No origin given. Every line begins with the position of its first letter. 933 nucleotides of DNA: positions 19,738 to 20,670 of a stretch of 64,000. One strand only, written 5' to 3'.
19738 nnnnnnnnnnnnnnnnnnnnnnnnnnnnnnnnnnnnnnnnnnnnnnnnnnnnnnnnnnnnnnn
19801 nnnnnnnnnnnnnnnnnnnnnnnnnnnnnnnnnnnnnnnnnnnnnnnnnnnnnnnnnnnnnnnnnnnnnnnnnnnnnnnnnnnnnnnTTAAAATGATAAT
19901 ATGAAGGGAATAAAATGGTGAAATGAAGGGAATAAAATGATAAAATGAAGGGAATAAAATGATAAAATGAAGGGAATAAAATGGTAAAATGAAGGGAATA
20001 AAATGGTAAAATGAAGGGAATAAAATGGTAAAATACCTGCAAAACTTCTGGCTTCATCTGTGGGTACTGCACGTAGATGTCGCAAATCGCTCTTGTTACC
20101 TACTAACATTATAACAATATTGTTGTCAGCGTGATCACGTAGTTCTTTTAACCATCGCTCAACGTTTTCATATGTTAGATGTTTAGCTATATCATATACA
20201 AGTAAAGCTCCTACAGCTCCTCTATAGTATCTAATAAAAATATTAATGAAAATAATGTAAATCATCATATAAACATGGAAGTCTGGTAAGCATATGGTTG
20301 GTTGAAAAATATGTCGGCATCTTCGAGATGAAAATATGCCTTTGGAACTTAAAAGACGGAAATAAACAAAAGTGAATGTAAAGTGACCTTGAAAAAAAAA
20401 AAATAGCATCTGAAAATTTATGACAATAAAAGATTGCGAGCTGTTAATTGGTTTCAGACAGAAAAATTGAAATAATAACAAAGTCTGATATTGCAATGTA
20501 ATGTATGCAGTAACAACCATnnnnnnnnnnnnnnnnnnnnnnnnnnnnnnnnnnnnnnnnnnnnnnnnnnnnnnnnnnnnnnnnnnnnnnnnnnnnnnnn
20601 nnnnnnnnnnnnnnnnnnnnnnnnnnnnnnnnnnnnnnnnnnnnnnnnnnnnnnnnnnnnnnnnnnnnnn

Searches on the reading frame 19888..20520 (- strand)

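Call 9: search_protein_families(library=pfam, proteins=[window:19888-20520:-], max_evalue=0.01)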
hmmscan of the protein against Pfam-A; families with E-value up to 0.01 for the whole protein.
window:19888-20520:- (210 aa): 2 families
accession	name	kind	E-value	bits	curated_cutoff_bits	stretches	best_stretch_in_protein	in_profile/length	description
PF00071.28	Ras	-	2e-19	70.2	21.6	1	94-161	64-131/162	Ras family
PF08477.19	Roc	-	1.2e-07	32.4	27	1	97-145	75-119/119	Ras of Complex, Roc, domain of DAPkinase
